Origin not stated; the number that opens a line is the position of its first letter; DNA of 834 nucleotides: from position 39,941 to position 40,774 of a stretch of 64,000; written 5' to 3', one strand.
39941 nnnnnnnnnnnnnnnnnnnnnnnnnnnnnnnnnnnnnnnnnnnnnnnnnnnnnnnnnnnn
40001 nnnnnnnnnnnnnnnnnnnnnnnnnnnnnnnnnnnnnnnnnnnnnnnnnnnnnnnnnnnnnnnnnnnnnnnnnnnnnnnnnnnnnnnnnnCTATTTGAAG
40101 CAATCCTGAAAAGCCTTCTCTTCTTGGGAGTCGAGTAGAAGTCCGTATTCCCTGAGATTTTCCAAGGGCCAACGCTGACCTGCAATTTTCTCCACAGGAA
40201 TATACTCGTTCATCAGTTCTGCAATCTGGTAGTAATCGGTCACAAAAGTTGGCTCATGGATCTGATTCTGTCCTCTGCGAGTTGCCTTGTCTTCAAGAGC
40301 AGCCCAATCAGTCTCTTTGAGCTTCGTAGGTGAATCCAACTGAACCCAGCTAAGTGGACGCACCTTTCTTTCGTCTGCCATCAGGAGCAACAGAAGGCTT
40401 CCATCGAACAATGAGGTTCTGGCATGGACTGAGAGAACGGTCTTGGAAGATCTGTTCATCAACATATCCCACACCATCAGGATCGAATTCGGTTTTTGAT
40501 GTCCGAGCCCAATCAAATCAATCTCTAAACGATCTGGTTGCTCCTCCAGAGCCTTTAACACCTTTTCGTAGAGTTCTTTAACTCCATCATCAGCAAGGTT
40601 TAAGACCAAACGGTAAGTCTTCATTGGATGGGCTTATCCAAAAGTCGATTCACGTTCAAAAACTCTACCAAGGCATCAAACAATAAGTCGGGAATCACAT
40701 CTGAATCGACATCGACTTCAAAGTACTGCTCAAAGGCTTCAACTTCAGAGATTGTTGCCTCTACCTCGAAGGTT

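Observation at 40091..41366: Three-gene operon of unknown function: coiled-coil/wHTH-like, highly acidic 84-aa, and degenerate ClpP-like proteins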

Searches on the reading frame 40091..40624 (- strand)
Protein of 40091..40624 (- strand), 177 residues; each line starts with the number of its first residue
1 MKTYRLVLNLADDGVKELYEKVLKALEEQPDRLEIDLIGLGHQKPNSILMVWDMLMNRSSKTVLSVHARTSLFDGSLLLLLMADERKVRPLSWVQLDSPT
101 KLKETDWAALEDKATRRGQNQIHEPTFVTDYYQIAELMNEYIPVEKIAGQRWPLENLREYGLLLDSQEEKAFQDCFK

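Call 5: search_protein_families(library=pfam, proteins=[window:40091-40624:-], max_evalue=0.1)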
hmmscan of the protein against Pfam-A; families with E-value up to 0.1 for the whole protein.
window:40091-40624:- (177 aa): 1 family
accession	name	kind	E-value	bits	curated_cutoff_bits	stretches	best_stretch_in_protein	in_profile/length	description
PF19583.5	ODP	-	0.082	13.2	27.2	0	10-67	16-72/194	ODP family beta lactamase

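Call 7: search_protein_families(library=ncbifam, proteins=[window:40091-40624:-], max_evalue=1)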
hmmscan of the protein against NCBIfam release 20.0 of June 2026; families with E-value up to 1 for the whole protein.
window:40091-40624:- (177 aa): 0 families

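Call 8: search_protein_families(library=phrogs, proteins=[window:40091-40624:-], max_evalue=1)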
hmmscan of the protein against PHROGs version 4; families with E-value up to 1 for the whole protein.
window:40091-40624:- (177 aa): 1 family
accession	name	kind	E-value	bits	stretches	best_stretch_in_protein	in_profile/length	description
phrog_5902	-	unknown function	0.33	11.2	1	10-70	29-90/359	-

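Call 9: search_protein_families(library=padloc, proteins=[window:40091-40624:-], max_evalue=1)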
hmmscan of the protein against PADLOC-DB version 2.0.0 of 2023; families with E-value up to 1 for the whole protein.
window:40091-40624:- (177 aa): 0 families

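Call 10: find_homologous_proteins(query=window:40091-40624:-, max_evalue=0.01)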
Query window:40091-40624:- (177 aa): 5 proteins with E <= 0.01 among 81 candidates.
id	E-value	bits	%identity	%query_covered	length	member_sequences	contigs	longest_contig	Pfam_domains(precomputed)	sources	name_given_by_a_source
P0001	4.2e-112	390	100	100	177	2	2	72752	-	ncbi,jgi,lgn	jgi:hypothetical protein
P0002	1.8e-106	372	95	100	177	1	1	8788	-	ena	-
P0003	7.2e-106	370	95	100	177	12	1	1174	-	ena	-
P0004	1.3e-96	339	86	100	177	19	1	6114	-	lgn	-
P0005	4.8e-93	328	83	100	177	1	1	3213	-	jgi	-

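Call 13: find_encoding_contigs(protein=P0001, flank=10000, max_places=6)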
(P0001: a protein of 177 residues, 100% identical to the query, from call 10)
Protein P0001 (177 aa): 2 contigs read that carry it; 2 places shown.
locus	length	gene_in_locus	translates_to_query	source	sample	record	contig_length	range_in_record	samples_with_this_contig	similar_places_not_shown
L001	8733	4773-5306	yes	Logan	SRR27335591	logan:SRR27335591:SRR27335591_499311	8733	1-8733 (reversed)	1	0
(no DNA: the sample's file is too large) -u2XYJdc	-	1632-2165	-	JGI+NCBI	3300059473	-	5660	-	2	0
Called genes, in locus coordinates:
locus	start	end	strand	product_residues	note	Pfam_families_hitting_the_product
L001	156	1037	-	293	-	PF01878:EVE (weak), PF01844:HNH (weak)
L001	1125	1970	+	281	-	PF14338:Mrr_N, PF04471:Mrr_cat, PF22722:NA-iREase1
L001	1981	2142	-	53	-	-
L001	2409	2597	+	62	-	-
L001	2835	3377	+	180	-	PF00239:Resolvase, PF02796:HTH_7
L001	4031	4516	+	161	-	-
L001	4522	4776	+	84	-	-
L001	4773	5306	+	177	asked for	-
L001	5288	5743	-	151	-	-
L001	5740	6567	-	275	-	-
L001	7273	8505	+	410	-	PF00589:Phage_integrase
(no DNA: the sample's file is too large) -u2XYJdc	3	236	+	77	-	?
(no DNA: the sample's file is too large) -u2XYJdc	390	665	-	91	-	-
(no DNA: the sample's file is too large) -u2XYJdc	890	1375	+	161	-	-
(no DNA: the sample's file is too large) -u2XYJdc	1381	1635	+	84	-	-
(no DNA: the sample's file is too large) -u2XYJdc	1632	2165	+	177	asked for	-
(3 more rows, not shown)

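Call 14: find_encoding_contigs(protein=P0002, flank=10000, max_places=4)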
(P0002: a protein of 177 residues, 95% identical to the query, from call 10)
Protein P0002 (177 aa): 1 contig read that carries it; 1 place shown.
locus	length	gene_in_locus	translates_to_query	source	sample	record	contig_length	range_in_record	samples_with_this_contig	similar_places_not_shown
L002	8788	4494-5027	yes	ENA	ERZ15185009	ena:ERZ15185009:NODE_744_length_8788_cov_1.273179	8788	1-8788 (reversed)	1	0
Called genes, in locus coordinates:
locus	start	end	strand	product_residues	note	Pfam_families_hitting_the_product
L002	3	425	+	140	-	?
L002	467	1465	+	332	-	PF00145:DNA_methylase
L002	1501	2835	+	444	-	PF15515:MvaI_BcnI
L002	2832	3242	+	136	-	PF03852:Vsr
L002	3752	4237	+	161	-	-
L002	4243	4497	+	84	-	-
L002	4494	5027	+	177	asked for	-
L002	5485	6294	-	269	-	-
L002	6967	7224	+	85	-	-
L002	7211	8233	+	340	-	PF00589:Phage_integrase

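Call 15: find_encoding_contigs(protein=P0004, flank=10000, max_places=4)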
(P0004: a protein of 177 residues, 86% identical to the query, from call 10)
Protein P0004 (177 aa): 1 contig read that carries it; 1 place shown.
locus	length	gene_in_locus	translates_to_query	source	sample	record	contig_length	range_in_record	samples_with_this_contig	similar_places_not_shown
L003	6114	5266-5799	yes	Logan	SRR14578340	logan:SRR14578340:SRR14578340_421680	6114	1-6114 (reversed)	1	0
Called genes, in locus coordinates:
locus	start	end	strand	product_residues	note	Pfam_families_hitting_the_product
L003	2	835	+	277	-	?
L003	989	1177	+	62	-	-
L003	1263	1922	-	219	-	PF00239:Resolvase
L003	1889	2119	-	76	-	-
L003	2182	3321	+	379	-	PF00145:DNA_methylase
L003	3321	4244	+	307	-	PF12183:NotI (faint)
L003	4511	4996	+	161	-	-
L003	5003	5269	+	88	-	-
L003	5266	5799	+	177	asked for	-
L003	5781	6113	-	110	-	?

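Call 16: find_encoding_contigs(protein=P0005, flank=10000, max_places=4)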
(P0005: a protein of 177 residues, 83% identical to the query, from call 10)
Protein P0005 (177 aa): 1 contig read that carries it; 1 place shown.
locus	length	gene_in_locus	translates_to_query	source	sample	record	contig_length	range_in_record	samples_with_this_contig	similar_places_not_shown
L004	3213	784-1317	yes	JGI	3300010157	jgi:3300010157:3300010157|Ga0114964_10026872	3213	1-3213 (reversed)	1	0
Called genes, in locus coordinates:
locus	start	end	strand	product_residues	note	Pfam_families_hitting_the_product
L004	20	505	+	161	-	-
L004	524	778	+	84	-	-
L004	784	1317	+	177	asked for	-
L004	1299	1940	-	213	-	-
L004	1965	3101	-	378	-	-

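Call 17: search_protein_representatives(alignment_id=A1)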
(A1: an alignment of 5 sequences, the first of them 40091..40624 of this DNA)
Query: 5 sequences, 177 profile positions. Proteins with E-value up to 0.001 (for the whole library): 96; up to 1e-10: 41; up to 1e-30: 6. The best 96 are listed.
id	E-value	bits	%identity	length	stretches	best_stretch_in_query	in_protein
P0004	1.2e-111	386.8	-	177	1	1-177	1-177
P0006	2.3e-39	151.5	-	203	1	3-176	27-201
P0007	7.9e-36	139.9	-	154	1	26-176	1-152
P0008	4.1e-33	131.1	-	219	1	6-176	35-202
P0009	2.4e-32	128.6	-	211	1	4-174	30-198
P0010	1.2e-31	126.3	-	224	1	2-172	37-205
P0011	1.4e-30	122.8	-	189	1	6-177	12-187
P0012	7.9e-30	120.4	-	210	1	6-168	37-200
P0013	1.0e-27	113.5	-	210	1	6-177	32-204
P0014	2.9e-26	108.8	-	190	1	1-176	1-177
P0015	3.2e-25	105.4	-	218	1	6-176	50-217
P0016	1.8e-24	103.0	-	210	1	3-176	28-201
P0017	2.0e-22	96.3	-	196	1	3-176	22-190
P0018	3.3e-22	95.6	-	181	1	17-176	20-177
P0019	6.7e-21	91.3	-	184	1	14-167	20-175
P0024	5.6e-17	78.5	-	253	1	7-172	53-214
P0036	1.8e-12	63.8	-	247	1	6-172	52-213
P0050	1.2e-09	54.6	-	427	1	20-168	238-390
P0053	2.5e-09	53.6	-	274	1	7-146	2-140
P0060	5.6e-08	49.2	-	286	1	19-165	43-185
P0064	1.8e-07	47.6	-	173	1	14-157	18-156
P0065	1.8e-07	47.6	-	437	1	18-175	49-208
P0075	6.2e-06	42.6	-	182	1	16-163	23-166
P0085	4.1e-05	39.9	-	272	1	19-163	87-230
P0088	9.4e-05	38.7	-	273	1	19-160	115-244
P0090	1.1e-04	38.5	-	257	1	14-160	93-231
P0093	2.2e-04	37.5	-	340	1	22-163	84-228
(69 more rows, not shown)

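Call 19: search_protein_families(library=pfam, alignment_id=A2, max_evalue=0.01)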
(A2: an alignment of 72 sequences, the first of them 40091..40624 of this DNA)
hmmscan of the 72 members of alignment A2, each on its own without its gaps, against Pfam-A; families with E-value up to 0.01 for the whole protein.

A. member 1, window:40091-40624:- (177 aa): 0 families

B. families by the number of members that match (of 72 scanned): 1 family
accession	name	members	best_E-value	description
PF14736.11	N_Asn_amidohyd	1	0.0013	Protein N-terminal asparagine amidohydrolase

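Call 20: search_solved_structures(query=A2, max_evalue=1, show_alignments=2)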
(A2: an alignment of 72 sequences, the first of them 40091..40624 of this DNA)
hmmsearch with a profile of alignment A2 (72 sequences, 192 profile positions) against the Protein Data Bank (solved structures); distinct sequences matched with E-value up to 1: 1.
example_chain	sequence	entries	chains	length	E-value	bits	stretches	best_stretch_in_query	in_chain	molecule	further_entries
9jbn_C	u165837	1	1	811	0.16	14.6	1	78-117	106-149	Probable disease resistance protein At5g04720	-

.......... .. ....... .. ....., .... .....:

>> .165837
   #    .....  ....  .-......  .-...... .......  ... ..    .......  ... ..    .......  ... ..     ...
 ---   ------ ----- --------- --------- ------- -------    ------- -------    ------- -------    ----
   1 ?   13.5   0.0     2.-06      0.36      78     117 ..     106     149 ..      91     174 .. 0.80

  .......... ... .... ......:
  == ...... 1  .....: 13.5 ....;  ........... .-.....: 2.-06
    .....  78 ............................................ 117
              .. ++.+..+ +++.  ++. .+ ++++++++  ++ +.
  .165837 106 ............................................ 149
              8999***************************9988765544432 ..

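Call 26: predict_structure(alignment_id=A2)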
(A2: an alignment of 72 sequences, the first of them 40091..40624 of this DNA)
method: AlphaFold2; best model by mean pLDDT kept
length: 177 residues; sequences in the alignment: 72
mean_pLDDT: 95.1   pTM: 0.88
mean pLDDT of the five models: 95.1, 94.6, 94.4, 94.1, 94.0
residues with pLDDT >= 90: 152; 70-90: 19; 50-70: 6; < 50: 0
segments of 3 or more residues with pLDDT < 50: none
pLDDT, mean of each block of 10 residues (from residue 1): 97 98 98 98 97 98 98 98 98 98 92 72 89 98 98 98 91 91
secondary structure, 60 per line:
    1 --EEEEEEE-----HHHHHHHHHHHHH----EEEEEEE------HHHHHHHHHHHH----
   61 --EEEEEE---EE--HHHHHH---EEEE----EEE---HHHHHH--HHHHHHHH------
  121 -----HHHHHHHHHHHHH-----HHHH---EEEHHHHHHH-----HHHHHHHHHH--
elements in order: E3-9 H15-27 E32-38 H45-56 E63-68 H76-81 E85-88 E93-95 H99-104 H107-114 H126-138 H144-147 E151-153 H154-160 H166-175

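Call 28: fold_search(model_id=the predicted structure, library=pdb)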
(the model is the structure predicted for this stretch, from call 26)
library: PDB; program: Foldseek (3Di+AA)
matches with E <= 10: 1577; with E <= 0.001: 52
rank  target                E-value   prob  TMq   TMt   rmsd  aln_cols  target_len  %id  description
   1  4kwb_B                4.0e-05  1.00  0.62  0.49   6.6       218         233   13  Structure of signal peptide peptidase A with C-termini bound in the active sites: insights into specificity, self-proc (released 2013-11-27)
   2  7ekq_A                6.2e-05  1.00  0.59  0.48   4.9       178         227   15  CrClpP-S2c (released 2021-10-20)
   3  8dla_A                1.6e-04  1.00  0.62  0.55   5.3       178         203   15  ClpP2 from Chlamydia trachomatis bound by MAS1-12 (released 2023-08-09)
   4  7eko_G                1.7e-04  1.00  0.62  0.62   5.1       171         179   15  CrClpP-S1 (released 2021-10-20)
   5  5dzk_B                2.3e-04  1.00  0.55  0.49   7.2       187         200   13  Crystal structure of the active form of the proteolytic complex clpP1 and clpP2 (released 2016-02-17)
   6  6hwn_F                2.6e-04  1.00  0.61  0.58   5.1       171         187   12  Structure of Thermus thermophilus ClpP in complex with a tripeptide. (released 2019-09-18)
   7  2f6i_F                3.1e-04  1.00  0.57  0.56   5.8       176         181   13  Crystal structure of the ClpP protease catalytic domain from Plasmodium falciparum (released 2005-12-20)
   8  6x60_C                4.0e-04  1.00  0.57  0.54   5.8       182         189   13  ClpP2 from Chlamydia trachomatis with resolved handle loop (released 2020-06-03)
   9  5e0s_B                4.0e-04  1.00  0.56  0.50   7.4       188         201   13  crystal structure of the active form of the proteolytic complex clpP1 and clpP2 (released 2016-02-17)
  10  6x60_F                4.3e-04  1.00  0.59  0.56   6.0       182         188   15  ClpP2 from Chlamydia trachomatis with resolved handle loop (released 2020-06-03)
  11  5e0s_E                4.3e-04  1.00  0.55  0.50   7.2       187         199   13  crystal structure of the active form of the proteolytic complex clpP1 and clpP2 (released 2016-02-17)
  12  6hwn_B                4.6e-04  1.00  0.62  0.60   5.0       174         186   13  Structure of Thermus thermophilus ClpP in complex with a tripeptide. (released 2019-09-18)
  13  8xon_H                4.6e-04  1.00  0.63  0.62   5.3       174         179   16  Cryo-EM structure of the ClpC1:ClpP1P2 degradation complex in Streptomyces hawaiiensis (released 2024-03-27)
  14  3q7h_E                4.6e-04  1.00  0.63  0.60   4.1       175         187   18  Structure of the ClpP subunit of the ATP-dependent Clp Protease from Coxiella burnetii (released 2011-01-12)
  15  7dfu_D                4.6e-04  1.00  0.57  0.54   5.7       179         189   16  Crystal structure of Xanthomonas oryzae ClpP S68Y in complex with ADEP4. (released 2021-05-19)
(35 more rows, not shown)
